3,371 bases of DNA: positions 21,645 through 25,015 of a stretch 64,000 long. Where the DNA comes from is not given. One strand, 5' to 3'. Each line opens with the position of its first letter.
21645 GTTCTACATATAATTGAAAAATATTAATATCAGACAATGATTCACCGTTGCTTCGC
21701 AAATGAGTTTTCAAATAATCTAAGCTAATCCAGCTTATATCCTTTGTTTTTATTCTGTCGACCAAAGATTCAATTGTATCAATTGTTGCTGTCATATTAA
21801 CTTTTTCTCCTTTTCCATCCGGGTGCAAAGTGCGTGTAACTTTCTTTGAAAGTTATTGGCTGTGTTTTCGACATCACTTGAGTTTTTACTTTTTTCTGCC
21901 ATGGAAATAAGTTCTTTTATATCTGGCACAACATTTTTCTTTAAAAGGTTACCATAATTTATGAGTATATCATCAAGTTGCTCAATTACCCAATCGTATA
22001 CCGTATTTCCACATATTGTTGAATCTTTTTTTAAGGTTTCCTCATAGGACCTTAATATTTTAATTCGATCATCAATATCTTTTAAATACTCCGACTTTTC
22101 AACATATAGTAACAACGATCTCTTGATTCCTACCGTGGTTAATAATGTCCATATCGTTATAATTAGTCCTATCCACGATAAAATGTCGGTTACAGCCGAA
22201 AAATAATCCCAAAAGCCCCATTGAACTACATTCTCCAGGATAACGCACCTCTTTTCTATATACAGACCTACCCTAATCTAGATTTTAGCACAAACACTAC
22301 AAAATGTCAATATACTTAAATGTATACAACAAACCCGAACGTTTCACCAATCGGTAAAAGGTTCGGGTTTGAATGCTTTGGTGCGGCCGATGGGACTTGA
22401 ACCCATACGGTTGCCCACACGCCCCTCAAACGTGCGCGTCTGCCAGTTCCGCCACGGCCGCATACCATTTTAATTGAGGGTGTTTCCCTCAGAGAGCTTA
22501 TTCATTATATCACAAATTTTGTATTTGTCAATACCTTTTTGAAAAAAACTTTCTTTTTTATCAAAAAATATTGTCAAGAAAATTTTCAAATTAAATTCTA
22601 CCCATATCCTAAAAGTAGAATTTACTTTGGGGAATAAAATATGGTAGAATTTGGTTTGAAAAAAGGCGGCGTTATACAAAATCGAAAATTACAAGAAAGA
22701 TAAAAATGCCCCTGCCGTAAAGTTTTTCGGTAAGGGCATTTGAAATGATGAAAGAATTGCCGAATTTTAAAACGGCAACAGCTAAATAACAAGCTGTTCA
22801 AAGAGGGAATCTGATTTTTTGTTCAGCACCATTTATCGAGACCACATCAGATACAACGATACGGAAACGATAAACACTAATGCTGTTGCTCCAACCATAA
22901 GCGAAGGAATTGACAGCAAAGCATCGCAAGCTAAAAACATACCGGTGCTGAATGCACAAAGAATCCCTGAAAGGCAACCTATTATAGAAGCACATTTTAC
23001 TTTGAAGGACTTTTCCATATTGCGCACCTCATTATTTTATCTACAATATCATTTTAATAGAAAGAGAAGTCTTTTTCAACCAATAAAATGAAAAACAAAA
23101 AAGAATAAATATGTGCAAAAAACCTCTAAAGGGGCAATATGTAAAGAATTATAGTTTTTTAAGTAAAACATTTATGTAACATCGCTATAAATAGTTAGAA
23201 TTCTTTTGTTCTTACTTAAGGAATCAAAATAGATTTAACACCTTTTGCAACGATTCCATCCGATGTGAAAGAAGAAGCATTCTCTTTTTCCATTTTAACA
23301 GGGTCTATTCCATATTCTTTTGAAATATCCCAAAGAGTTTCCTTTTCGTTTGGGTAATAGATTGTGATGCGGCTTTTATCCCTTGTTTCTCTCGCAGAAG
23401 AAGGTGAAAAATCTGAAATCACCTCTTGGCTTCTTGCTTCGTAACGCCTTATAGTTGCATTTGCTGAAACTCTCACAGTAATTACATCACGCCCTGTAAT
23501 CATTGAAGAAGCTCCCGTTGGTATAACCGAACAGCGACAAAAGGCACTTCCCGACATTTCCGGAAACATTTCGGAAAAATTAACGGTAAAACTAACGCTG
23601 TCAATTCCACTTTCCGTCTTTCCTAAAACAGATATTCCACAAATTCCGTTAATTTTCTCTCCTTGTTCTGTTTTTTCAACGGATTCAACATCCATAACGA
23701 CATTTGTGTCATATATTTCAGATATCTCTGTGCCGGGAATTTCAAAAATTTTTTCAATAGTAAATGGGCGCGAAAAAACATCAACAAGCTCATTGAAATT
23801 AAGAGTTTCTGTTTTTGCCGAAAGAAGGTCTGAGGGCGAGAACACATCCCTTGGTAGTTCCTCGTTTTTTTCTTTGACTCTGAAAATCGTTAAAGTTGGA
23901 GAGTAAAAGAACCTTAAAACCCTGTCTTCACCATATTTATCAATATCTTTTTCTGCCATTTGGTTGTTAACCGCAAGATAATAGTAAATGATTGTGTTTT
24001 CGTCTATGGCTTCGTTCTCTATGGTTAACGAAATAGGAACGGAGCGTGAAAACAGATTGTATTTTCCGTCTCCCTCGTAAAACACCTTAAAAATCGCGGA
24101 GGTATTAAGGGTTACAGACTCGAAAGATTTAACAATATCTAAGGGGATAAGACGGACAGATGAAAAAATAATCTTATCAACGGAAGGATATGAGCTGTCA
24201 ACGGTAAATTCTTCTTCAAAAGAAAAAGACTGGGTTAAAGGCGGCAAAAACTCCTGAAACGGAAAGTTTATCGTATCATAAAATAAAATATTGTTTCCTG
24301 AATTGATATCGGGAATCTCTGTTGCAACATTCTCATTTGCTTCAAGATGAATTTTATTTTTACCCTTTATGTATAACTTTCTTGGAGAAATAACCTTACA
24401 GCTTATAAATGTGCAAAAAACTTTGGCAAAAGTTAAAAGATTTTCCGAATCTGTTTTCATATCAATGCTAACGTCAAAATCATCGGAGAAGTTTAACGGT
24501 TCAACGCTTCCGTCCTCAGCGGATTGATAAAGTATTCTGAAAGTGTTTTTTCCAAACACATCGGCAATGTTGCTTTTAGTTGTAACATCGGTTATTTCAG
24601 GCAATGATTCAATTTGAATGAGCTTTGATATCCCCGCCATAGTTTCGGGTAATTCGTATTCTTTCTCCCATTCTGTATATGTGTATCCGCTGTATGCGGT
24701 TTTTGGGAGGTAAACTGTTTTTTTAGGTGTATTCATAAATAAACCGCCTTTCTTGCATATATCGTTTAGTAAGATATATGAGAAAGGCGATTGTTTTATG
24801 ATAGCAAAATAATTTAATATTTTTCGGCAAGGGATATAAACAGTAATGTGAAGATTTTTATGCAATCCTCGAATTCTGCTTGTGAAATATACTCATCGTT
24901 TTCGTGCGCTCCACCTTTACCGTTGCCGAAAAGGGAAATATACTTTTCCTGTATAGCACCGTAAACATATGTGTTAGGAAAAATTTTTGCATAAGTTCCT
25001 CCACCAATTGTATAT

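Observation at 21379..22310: Orphan, extremely AT-rich, translationally coupled two-gene operon (single-TM protein plus 138-aa partner): best candidate for an undescribed defence/addiction module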

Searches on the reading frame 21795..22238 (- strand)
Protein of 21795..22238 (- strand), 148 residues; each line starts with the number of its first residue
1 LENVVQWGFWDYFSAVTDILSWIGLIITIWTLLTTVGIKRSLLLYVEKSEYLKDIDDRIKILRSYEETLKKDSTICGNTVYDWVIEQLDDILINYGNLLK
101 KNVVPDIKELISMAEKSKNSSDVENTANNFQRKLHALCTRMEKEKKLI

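Call 7: search_protein_families(library=pfam, max_evalue=1, proteins=[window:21795-22238:-])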
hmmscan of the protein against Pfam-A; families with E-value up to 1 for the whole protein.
seq(148 aa): 1 family
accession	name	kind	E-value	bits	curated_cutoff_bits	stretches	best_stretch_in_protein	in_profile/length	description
PF00558.24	Vpu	-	0.2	11.9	24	0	23-68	7-52/81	Vpu protein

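Call 8: search_protein_families(library=padloc, max_evalue=1, proteins=[window:21795-22238:-])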
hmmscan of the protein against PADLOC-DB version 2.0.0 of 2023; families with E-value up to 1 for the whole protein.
seq(148 aa): 0 families

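Call 9: search_protein_families(library=phrogs, max_evalue=1, proteins=[window:21795-22238:-])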
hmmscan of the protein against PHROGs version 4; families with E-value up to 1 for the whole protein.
seq(148 aa): 2 families
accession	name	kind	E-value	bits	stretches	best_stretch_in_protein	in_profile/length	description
phrog_17717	-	unknown function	0.15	13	1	51-62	38-49/51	-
phrog_12456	-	unknown function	0.33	12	0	82-132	7-54/64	-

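Call 11: find_homologous_proteins(query=window:21795-22238:-, max_evalue=0.01)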
Query seq(148 aa) (148 aa): 8 proteins with E <= 0.01 among 28 candidates.
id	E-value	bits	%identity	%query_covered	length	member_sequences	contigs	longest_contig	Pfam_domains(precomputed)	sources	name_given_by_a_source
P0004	1.7e-73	263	78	100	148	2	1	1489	-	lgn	-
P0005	6.5e-71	255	76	100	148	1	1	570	-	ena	-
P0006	2.5e-70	253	77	100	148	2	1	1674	-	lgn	-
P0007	1.7e-66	241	76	100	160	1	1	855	-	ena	-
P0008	1.6e-60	221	72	100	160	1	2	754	-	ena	-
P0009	1.8e-60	221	99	72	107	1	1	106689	-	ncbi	-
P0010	2.2e-59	218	72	94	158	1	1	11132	-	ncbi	-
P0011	2.1e-56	208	77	84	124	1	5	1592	-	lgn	-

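Call 13: find_encoding_contigs(protein=P0010, flank=10000)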
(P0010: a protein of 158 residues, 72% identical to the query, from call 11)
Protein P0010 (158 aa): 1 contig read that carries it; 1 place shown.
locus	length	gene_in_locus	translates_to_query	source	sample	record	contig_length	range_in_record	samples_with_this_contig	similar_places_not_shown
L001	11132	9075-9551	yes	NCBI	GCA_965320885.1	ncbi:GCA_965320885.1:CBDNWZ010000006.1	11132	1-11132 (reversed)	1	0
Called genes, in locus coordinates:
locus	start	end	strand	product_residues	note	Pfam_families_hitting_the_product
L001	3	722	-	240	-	?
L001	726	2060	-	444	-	PF00675:Peptidase_M16, PF05193:Peptidase_M16_C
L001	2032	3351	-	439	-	PF05193:Peptidase_M16_C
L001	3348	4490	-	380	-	PF13145:Rotamase_2 (weak), PF13616:Rotamase_3, PF00639:Rotamase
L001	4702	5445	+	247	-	PF01182:Glucosamine_iso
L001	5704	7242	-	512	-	PF13687:DUF4153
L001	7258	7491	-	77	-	PF13443:HTH_26, PF01381:HTH_3 (weak)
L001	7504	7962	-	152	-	PF11188:DUF2975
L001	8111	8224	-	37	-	-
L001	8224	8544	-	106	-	-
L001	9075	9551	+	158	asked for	-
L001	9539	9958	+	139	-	-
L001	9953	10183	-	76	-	-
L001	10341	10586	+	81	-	PF19537:DUF6061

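Call 17: find_related_loci(query=A2, collection=genome_contigs, flank=10000)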
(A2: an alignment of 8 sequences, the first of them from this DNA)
Query A2 (148 aa) in genome_contigs; peptide patterns used: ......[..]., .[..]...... (x = any residue, [..] = any of these).
231 stretches matched a pattern, but none encodes a relative of the query by tblastn (E <= 1e-3).

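Call 19: find_related_loci(query=A2, collection=viral_contigs, flank=10000)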
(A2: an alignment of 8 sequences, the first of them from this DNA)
Query A2 (148 aa) in viral_contigs; peptide patterns used: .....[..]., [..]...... (x = any residue, [..] = any of these).
229 stretches matched a pattern, but none encodes a relative of the query by tblastn (E <= 1e-3).

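Call 21: find_related_loci(query=A2, collection=metagenome_contigs, flank=10000)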
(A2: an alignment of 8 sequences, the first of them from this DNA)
Query A2 (148 aa) in metagenome_contigs; peptide patterns used: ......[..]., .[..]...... (x = any residue, [..] = any of these).
388 stretches matched a pattern, but none encodes a relative of the query by tblastn (E <= 1e-3).

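Call 22: find_encoding_contigs(protein=P0004, flank=10000)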
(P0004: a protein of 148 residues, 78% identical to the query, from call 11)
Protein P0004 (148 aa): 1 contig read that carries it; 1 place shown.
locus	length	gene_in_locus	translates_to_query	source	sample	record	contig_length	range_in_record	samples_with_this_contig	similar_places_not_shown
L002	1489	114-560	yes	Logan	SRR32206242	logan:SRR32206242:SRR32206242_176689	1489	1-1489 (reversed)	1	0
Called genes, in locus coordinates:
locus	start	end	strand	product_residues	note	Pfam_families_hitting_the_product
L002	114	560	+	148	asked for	-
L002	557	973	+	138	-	-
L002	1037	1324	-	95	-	-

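Call 23: find_encoding_contigs(protein=P0006, flank=10000)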
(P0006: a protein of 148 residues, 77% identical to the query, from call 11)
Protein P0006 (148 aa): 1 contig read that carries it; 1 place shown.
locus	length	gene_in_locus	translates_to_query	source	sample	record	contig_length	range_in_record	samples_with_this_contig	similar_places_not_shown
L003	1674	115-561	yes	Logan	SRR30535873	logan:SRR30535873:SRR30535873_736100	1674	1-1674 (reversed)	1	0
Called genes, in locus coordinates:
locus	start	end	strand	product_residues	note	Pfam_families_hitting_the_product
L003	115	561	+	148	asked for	-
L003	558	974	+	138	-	-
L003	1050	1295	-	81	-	-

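Call 25: find_encoding_contigs(protein=P0011, flank=10000)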
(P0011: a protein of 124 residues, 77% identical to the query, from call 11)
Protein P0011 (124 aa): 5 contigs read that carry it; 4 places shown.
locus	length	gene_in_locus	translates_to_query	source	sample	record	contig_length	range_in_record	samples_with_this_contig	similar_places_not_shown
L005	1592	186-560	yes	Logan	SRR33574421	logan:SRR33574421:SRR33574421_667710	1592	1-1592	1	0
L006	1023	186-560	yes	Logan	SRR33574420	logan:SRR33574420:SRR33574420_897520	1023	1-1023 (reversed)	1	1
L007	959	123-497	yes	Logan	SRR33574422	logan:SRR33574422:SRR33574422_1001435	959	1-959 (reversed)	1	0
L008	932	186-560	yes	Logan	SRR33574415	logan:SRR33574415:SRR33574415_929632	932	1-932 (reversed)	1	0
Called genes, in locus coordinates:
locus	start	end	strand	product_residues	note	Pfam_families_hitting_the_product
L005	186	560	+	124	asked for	-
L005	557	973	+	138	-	-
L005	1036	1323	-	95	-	-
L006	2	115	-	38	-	?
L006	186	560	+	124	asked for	-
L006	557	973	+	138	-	-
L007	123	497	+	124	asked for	-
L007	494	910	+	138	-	-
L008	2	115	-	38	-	?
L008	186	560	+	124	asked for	-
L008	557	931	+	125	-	?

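Call 35: search_protein_families(library=ncbifam, max_evalue=1, proteins=[window:21795-22238:-, L001:10646-10837:-])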
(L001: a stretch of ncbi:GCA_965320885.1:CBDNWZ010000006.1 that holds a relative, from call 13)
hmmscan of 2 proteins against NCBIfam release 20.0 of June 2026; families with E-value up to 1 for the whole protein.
seq(148 aa): 2 families
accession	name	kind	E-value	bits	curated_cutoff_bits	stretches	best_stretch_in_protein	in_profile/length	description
NF008230.0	PRK10997.1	equivalog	0.011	15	500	1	39-130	147-239/487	ATPase RavA stimulator ViaA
NF011149.0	PRK14559.1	equivalog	0.015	14.1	374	1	17-145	217-327/642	serine/threonine phosphatase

L001:10646-10837:- (63 aa): 0 families

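Call 47: predict_structure(alignment_id=A2)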
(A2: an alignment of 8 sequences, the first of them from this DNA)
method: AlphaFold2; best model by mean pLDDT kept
length: 148 residues; sequences in the alignment: 8
mean_pLDDT: 71.7   pTM: 0.53
mean pLDDT of the five models: 71.7, 71.4, 69.9, 68.3, 65.8
residues with pLDDT >= 90: 0; 70-90: 91; 50-70: 50; < 50: 7
segments of 3 or more residues with pLDDT < 50: 1-4, 6-8
pLDDT, mean of each block of 10 residues (from residue 1): 44 56 63 56 61 79 81 73 85 75 83 83 80 85 71
secondary structure, 60 per line:
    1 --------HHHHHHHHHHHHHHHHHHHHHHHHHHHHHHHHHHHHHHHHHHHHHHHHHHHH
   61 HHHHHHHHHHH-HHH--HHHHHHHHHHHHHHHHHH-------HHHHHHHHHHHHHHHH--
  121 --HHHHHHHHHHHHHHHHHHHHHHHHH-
elements in order: H9-71 H78-95 H103-118 H123-147

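Call 86: find_homologous_proteins(query=A9, max_evalue=0.001)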
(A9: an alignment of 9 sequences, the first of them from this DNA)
Query A9 (9 sequences) (148 aa, profile of the alignment): 21 proteins with E <= 0.001 among 2169 candidates.
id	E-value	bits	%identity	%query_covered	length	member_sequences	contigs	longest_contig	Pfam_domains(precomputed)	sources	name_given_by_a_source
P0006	4.2e-64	233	78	100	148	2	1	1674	-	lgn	-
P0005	5.9e-64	232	76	100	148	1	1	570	-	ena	-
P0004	1.7e-62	228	79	100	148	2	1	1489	-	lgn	-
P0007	1.0e-61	225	75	100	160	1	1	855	-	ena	-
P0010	1.0e-61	225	72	94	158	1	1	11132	-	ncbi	-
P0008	2.8e-61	224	71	100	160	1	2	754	-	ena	-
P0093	3.3e-54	201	35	95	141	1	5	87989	-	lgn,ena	-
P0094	3.8e-51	191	31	95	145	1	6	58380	-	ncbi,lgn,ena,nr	ncbi:MAG: hypothetical protein IJT79_08295 [Ruminococcus sp.]|nr:hypothetical protein [Ruminococcus 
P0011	3.3e-50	188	77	84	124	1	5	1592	-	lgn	-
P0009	3.6e-43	165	99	72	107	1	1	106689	-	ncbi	-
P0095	2.2e-42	163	34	93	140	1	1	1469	-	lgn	-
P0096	2.0e-41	159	34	100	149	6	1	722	-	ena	-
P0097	1.1e-40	157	37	93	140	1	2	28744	-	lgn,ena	-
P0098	3.3e-40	156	37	99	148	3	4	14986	-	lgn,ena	-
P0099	8.8e-38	148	35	92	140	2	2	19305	-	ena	-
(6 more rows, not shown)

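Call 97: search_solved_structures(query=A9, max_evalue=10)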
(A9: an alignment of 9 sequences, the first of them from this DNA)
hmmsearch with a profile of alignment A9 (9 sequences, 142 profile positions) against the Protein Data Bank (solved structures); distinct sequences matched with E-value up to 10: 6.
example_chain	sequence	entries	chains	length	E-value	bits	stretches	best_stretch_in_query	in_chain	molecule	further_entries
5i9h_A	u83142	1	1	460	6.6e-06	29.6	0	79-120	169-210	pentatricopeptide repeat protein dPPR-U8G2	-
5i9f_A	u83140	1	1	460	9.4e-06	29.1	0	72-120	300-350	pentatricopeptide repeat protein dPPR-U10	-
5i9d_A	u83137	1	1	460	1.8e-05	28.2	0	79-120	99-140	pentatricopeptide repeat protein dPPR-U8A2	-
5i9g_C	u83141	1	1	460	1.9e-05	28.2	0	71-119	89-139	pentatricopeptide repeat protein dPPR-U8C2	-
8oyw_A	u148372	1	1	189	1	12.8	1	57-121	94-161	De novo designed soluble Rhomboid protease-like protein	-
7dl8_A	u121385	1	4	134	1.1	12.8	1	25-75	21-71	ALBA-Domain Protein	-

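Call 105: search_protein_families(library=pfam, alignment_id=A9, max_evalue=0.1)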
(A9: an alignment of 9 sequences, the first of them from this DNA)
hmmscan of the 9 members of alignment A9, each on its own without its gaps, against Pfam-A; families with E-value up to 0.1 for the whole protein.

A. member 1, seq(148 aa): 0 families

B. families by the number of members that match (of 9 scanned): 6 families
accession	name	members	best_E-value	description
PF13901.12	RH_dom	1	0.0058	Rubicon Homology Domain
PF22153.2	SelB_WH1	1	0.023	Elongation factor SelB, first winged-helix domain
PF21987.2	YajR_YAM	1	0.051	YajR YAM domain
PF09820.16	AAA-ATPase_like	1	0.08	Predicted AAA-ATPase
PF05355.16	Apo-CII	1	0.083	Apolipoprotein C-II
PF01076.25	Mob_Pre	1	0.084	Plasmid recombination enzyme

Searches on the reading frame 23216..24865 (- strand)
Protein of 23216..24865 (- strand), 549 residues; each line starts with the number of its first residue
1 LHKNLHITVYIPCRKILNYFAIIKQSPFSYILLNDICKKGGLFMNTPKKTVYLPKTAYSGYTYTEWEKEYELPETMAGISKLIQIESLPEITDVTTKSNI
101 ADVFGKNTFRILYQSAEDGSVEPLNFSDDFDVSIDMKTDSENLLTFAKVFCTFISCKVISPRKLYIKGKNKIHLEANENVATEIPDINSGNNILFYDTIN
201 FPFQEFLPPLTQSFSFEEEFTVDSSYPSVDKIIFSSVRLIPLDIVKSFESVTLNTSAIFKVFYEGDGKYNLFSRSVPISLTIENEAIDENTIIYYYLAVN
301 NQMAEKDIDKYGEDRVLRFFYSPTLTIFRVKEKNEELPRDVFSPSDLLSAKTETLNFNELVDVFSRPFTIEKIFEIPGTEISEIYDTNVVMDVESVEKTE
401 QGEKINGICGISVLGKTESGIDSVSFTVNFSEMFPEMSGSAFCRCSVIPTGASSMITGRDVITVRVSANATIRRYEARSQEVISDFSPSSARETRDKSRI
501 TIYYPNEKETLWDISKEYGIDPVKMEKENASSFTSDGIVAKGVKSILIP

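Call 7: search_protein_families(library=pfam, max_evalue=1, proteins=[window:23216-24865:-])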
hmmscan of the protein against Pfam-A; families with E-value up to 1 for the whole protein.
window:23216-24865:- (549 aa): 2 families
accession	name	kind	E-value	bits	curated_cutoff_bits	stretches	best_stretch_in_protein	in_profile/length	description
PF12673.12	SipL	-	1.3e-08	35.4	23.6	3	79-159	2-78/78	SipL, SPOCS domain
PF01476.26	LysM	-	0.21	12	20.9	1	509-529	7-27/43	LysM domain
